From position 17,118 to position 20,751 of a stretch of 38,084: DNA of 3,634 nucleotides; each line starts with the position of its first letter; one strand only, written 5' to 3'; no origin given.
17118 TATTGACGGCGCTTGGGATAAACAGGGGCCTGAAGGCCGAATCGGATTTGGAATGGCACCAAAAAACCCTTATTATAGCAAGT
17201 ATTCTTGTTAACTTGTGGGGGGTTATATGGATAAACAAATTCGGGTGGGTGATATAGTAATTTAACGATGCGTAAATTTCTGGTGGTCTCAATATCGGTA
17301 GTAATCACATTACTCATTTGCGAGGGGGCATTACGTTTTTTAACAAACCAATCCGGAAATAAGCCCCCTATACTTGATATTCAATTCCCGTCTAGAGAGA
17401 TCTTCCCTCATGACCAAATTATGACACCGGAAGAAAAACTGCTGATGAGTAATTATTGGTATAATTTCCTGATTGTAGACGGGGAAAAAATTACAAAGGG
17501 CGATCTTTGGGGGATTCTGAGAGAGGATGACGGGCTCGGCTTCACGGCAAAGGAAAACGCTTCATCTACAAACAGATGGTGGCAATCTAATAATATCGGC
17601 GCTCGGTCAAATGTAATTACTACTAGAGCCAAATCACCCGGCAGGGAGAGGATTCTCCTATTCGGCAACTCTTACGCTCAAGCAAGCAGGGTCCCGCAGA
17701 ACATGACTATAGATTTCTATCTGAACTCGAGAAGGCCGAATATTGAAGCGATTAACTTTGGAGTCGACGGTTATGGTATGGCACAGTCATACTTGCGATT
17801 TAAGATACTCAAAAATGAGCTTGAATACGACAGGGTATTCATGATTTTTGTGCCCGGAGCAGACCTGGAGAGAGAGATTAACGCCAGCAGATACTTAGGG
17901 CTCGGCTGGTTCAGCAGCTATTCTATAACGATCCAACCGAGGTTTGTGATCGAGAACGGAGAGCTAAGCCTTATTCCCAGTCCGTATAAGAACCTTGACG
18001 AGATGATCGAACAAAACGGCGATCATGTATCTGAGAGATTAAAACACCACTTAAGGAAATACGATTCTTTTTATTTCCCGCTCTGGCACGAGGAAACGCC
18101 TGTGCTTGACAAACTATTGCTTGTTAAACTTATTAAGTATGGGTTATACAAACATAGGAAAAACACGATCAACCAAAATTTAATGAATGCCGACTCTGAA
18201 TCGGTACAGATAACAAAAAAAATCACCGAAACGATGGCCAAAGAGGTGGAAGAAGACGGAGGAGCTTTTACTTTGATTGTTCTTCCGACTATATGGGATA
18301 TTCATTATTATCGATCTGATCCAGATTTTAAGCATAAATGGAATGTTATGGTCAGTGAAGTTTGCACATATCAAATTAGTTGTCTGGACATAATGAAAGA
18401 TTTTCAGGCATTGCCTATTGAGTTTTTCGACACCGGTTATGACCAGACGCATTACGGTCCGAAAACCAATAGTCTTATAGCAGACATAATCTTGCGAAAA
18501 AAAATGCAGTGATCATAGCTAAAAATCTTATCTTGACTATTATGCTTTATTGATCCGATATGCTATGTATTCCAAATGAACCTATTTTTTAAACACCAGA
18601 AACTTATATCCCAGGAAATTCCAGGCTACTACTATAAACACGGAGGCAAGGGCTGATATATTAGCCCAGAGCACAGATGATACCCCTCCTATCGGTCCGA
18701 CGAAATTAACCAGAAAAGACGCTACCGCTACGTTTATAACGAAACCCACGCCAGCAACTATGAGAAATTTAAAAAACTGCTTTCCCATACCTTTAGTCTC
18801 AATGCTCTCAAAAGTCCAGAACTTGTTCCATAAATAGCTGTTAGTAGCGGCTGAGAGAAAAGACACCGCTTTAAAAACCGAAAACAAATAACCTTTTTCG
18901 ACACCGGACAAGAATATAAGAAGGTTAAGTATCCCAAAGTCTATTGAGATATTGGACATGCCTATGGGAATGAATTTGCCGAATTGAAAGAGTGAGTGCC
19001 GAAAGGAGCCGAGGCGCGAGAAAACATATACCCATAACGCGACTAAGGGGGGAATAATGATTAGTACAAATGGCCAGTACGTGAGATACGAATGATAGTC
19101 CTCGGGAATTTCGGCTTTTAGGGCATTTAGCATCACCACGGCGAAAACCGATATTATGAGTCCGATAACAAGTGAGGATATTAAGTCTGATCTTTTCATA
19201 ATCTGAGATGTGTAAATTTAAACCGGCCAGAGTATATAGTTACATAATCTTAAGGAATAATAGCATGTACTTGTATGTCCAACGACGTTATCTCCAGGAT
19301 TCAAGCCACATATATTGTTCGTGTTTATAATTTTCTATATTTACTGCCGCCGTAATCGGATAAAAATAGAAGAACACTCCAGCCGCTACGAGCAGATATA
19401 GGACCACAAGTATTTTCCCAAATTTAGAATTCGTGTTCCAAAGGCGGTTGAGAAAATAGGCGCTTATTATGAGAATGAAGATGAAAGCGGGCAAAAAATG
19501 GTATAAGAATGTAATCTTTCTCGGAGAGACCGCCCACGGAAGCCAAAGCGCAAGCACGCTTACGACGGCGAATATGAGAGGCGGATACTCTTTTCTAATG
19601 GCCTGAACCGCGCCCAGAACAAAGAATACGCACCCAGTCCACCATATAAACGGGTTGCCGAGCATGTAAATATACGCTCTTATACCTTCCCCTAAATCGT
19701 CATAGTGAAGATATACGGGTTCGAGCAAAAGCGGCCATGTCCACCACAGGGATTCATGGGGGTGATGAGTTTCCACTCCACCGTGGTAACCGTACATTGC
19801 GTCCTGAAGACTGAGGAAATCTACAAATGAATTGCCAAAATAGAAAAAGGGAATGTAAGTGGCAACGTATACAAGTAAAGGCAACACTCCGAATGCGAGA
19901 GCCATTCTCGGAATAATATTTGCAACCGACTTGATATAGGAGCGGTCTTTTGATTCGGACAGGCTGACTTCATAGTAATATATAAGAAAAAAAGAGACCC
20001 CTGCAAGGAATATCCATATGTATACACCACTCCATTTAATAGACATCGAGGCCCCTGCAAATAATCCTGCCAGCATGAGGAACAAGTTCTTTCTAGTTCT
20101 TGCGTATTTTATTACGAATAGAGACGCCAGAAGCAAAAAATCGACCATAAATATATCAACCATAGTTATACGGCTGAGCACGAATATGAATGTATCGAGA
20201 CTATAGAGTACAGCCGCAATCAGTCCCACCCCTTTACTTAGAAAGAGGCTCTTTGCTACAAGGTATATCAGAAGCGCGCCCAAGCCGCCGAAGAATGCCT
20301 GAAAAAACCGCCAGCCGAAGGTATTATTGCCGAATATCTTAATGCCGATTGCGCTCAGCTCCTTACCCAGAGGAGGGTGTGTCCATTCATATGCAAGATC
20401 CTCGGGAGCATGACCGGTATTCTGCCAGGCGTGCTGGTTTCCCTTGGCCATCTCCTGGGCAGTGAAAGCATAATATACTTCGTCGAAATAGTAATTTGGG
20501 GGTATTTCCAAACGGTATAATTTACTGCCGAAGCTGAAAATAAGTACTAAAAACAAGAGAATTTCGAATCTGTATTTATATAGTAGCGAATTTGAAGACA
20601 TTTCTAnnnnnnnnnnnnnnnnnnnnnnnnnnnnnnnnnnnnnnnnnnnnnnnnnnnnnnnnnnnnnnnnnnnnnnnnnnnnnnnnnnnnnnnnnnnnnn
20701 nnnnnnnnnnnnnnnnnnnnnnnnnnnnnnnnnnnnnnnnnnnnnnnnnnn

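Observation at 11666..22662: Dense lipid-carrier-dependent glycosylation island: six GT-C enzymes, two polyprenyl-phosphate-sugar synthases, GtrA and an SGNH-like protein in 11 kb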

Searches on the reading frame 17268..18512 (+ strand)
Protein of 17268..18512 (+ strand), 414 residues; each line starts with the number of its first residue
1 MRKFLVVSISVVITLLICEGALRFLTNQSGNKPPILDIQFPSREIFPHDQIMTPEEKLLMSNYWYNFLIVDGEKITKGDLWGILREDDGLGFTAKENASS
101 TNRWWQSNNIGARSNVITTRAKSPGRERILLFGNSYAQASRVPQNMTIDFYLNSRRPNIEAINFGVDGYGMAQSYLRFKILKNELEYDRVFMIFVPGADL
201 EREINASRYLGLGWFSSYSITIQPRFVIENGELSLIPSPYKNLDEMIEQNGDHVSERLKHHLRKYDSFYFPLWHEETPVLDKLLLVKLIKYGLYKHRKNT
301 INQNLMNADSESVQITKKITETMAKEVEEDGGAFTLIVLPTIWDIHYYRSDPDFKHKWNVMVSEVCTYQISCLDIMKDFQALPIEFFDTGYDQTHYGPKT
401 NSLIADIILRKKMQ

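Call 4: search_protein_families(library=pfam, proteins=[window:17268-18512:+], max_evalue=0.01)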
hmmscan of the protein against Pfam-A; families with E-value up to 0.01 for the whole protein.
window:17268-18512:+ (414 aa): 0 families

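Call 7: search_protein_families(library=ncbifam, proteins=[window:17268-18512:+], max_evalue=0.01)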
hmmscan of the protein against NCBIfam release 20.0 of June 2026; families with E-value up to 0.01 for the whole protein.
window:17268-18512:+ (414 aa): 0 families

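Call 9: search_solved_structures(query=window:17268-18512:+, max_evalue=10)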
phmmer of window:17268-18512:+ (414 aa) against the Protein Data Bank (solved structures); distinct sequences matched with E-value up to 10: 0.

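Call 20: find_homologous_proteins(query=window:17268-18512:+, max_evalue=0.001)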
Query window:17268-18512:+ (414 aa): 34 proteins with E <= 0.001 among 2076 candidates.
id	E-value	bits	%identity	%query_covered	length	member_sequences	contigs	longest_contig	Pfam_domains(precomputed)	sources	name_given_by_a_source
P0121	4.0e-283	957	100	100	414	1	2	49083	-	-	-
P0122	1.1e-244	830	87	100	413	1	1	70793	-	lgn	-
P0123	3.0e-165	568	60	100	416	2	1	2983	-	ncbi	-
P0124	1.1e-164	566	59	100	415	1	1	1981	-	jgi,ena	-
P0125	5.7e-159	548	60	100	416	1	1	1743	PF13472.13,PF00657.29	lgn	-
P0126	2.0e-153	529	56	99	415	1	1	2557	-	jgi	-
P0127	9.3e-152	524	57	100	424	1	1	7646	-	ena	-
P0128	4.2e-145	502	54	100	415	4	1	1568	-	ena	-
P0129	8.3e-136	471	50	99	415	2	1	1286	-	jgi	jgi:hypothetical protein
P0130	2.8e-122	427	49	99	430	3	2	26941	-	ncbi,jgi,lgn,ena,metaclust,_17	metaclust:\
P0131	7.6e-120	419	50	92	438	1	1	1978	-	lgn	-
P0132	8.7e-101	356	43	100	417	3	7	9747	-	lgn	-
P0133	4.5e-99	350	43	99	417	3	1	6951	-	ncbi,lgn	-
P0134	2.1e-98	348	43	99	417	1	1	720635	-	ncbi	ncbi:MAG: SGNH/GDSL hydrolase family protein [Thermodesulfobacteriota bacterium]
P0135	1.1e-97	346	42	100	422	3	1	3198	-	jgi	-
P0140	4.0e-87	311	38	98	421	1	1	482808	-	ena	-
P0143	3.4e-82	295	39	96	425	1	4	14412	PF13472.13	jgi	jgi:lysophospholipase L1-like esterase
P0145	5.1e-76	274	40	84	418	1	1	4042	PF13472.13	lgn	-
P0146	1.2e-75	273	42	82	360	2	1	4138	PF13472.13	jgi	jgi:hypothetical protein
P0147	2.1e-70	256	39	83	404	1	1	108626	PF13472.13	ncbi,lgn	-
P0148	4.7e-70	255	36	98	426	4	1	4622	PF13472.13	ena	-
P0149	1.3e-69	253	35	97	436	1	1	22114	PF13472.13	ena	-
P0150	1.5e-69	253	42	76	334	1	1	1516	PF13472.13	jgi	jgi:hypothetical protein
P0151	5.1e-64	235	32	98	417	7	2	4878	PF13472.13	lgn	-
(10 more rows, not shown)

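Call 24: search_solved_structures(query=A2, max_evalue=10)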
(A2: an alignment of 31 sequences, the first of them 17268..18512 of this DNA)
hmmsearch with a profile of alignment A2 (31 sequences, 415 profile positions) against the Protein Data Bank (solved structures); distinct sequences matched with E-value up to 10: 16.
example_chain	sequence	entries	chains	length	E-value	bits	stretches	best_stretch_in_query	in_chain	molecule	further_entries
4rw0_A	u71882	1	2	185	0.021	16.8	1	130-173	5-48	Lipolytic protein G-D-S-L family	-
5tid_A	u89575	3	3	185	0.026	16.5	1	131-180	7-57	Acyl-CoA thioesterase I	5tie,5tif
5tic_A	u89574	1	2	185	0.028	16.5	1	131-180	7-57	Acyl-CoA thioesterase I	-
6lfb_A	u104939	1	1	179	0.033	16.2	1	131-180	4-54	Acyl-CoA thioesterase I also functions as protease I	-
6lfc_A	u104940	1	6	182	0.036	16.1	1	131-180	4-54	Acyl-CoA thioesterase I also functions as protease I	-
1ivn_A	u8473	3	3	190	0.038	16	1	131-180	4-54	Thioesterase I | Acyl-CoA thioesterase I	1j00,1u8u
1jrl_A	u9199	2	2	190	0.038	16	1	131-180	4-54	Acyl-CoA Thioesterase I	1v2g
7c29_A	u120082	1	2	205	0.12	14.3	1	131-180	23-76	Carboxylesterase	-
7c23_A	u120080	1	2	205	0.12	14.3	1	131-180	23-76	Carboxylesterase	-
4rsh_A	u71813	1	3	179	0.3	13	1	128-180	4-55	Lipolytic protein G-D-S-L family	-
9ge8_T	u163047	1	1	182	0.32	12.9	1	131-180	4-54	Thioesterase 1/protease 1/lysophospholipase L1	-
6ynx_i1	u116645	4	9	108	0.37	12.7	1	202-280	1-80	Inhibitor of F1 (IF1)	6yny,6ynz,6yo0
7oyc_B2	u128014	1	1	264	0.52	12.2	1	284-333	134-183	40S ribosomal protein S3a-A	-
9otv_A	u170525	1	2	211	0.59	12.1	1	130-170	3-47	Lysophospholipase L1-like esterase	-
3bjr_A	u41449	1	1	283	0.69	11.8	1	162-242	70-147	Putative carboxylesterase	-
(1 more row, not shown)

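Call 78: find_encoding_contigs(protein=P0134, flank=8000, max_places=2)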
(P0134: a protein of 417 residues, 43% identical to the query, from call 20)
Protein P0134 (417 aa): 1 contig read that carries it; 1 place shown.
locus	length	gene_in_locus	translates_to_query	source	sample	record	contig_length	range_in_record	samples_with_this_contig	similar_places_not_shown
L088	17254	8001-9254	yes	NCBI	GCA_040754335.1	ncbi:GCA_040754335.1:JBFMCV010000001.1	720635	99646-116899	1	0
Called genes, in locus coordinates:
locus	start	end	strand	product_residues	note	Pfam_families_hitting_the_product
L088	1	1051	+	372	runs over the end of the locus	PF01820:Dala_Dala_lig_N, PF02786:CPSase_L_D2, PF02222:ATP-grasp, PF07478:Dala_Dala_lig_C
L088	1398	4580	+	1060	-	PF26549:Tricorn_N, PF26550:Tricorn_2nd, PF07676:PD40, PF08450:SGL (weak), PF07676:PD40, PF14684:Tricorn_C1, PF14685:PDZ_Tricorn, PF03572:Peptidase_S41, +1 more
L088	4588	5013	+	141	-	-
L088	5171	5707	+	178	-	PF01625:PMSR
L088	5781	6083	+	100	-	PF02627:CMD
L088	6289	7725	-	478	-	PF06762:LMF1, PF25179:LMF1_C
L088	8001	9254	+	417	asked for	-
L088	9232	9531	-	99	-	-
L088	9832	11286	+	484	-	PF02321:OEP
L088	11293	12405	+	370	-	PF25917:BSH_RND, PF25973:BSH_CzcB, PF25984:BSH_YknX (weak), PF25881:HH_YBHG (weak), PF25876:HH_MFP_RND, PF25954:Beta-barrel_RND_2, PF25967:RND-MFP_C, PF25989:YknX_C, +2 more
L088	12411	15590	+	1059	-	PF00873:ACR_tran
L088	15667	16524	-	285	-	PF01875:Memo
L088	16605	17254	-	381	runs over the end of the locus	PF04055:Radical_SAM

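Call 79: find_encoding_contigs(protein=P0140, flank=8000, max_places=2)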
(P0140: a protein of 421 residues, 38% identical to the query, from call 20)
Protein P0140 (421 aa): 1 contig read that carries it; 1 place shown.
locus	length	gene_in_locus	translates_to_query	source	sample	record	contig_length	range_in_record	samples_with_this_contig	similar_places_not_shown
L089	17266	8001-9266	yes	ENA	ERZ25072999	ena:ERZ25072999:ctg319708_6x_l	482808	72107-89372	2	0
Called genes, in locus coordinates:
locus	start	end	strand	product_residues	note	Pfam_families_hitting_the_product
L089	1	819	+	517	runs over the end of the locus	PF13231:PMT_2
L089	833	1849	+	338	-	PF00535:Glycos_transf_2, PF13641:Glyco_tranf_2_3 (weak)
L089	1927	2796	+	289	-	PF04794:YdjC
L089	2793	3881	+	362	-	PF13472:Lipase_GDSL_2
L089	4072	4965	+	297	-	PF13489:Methyltransf_23, PF08003:Methyltransf_9, PF13649:Methyltransf_25, PF13847:Methyltransf_31, PF08241:Methyltransf_11, PF08242:Methyltransf_12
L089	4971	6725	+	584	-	-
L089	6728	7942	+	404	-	PF13439:Glyco_transf_4, PF13579:Glyco_trans_4_4, PF20706:GT4-conflict, PF00534:Glycos_transf_1, PF13692:Glyco_trans_1_4, PF13524:Glyco_trans_1_2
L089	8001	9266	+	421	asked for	-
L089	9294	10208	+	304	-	PF00535:Glycos_transf_2, PF13641:Glyco_tranf_2_3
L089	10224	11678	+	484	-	PF01943:Polysacc_synt, PF13440:Polysacc_synt_3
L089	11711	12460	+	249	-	PF13489:Methyltransf_23 (weak), PF08241:Methyltransf_11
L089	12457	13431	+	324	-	PF01522:Polysacc_deac_1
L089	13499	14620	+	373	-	PF01757:Acyl_transf_3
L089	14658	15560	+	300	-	-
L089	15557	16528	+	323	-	PF00685:Sulfotransfer_1, PF13469:Sulfotransfer_3 (weak)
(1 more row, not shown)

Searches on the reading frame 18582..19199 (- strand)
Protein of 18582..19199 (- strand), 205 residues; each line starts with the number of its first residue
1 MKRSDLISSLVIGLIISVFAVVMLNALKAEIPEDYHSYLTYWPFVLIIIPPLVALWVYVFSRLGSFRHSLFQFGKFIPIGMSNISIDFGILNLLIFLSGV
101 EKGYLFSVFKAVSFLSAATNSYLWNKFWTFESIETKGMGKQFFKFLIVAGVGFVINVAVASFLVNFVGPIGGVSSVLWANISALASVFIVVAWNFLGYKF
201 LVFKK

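Call 4: search_protein_families(library=pfam, proteins=[window:18582-19199:-], max_evalue=0.01)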
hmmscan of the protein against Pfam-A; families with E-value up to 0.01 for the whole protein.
window:18582-19199:- (205 aa): 1 family
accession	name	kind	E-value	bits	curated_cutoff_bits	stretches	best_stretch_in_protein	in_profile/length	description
PF04138.20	GtrA_DPMS_TM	-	3e-18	66.5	26.1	1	75-203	1-117/117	GtrA/DPMS, transmembrane domain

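Call 7: search_protein_families(library=ncbifam, proteins=[window:18582-19199:-], max_evalue=0.01)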
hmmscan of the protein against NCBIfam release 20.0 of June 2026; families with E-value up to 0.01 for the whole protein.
window:18582-19199:- (205 aa): 0 families

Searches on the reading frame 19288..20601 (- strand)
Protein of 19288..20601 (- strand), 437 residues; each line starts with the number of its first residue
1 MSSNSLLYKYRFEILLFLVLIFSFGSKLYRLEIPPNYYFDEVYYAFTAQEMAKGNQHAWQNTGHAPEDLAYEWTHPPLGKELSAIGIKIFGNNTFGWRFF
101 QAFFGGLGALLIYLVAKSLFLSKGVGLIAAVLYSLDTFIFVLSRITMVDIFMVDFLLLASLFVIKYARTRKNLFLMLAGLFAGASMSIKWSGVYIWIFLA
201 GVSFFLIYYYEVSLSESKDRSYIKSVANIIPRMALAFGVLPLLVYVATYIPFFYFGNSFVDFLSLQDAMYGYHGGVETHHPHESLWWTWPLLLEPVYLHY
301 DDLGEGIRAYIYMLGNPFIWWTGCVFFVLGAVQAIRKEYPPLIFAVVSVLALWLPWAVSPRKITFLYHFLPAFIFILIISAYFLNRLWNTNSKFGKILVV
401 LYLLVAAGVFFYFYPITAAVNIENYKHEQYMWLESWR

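Call 4: search_protein_families(library=pfam, proteins=[window:19288-20601:-], max_evalue=0.01)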
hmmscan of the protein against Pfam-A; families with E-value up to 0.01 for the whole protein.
window:19288-20601:- (437 aa): 3 families
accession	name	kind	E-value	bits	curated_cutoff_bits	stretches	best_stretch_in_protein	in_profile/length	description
PF16192.10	PMT_4TMC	-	4.1e-22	79.1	32.4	1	259-436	2-202/202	C-terminal four TMM region of protein-O-mannosyltransferase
PF02366.24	PMT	-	3.4e-20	73.1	22.7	1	19-250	3-238/245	Dolichyl-phosphate-mannose-protein mannosyltransferase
PF13231.12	PMT_2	-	9.7e-18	65.3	26.1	1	75-208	2-132/160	Dolichyl-phosphate-mannose-protein mannosyltransferase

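Call 7: search_protein_families(library=ncbifam, proteins=[window:19288-20601:-], max_evalue=0.01)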
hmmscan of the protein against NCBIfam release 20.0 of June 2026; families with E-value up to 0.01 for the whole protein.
window:19288-20601:- (437 aa): 3 families
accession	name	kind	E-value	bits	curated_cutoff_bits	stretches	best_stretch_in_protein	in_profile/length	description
NF058602.1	PrMnsylTfPmt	equivalog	7e-31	107.6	800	2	39-165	64-189/530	protein O-mannosyltransferase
TIGR03663.1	TIGR03663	subfamily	1.8e-10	40.5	126.25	1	74-268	50-240/435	flippase activity-associated protein Agl23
NF009784.2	PRK13279.1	equivalog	3.1e-08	32.7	567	1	37-185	28-175/539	lipid IV(A) 4-amino-4-deoxy-L-arabinosyltransferase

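Call 67: search_solved_structures(query=window:19288-20601:-, max_evalue=0.01)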
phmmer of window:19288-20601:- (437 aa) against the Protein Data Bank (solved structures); distinct sequences matched with E-value up to 0.01: 0.
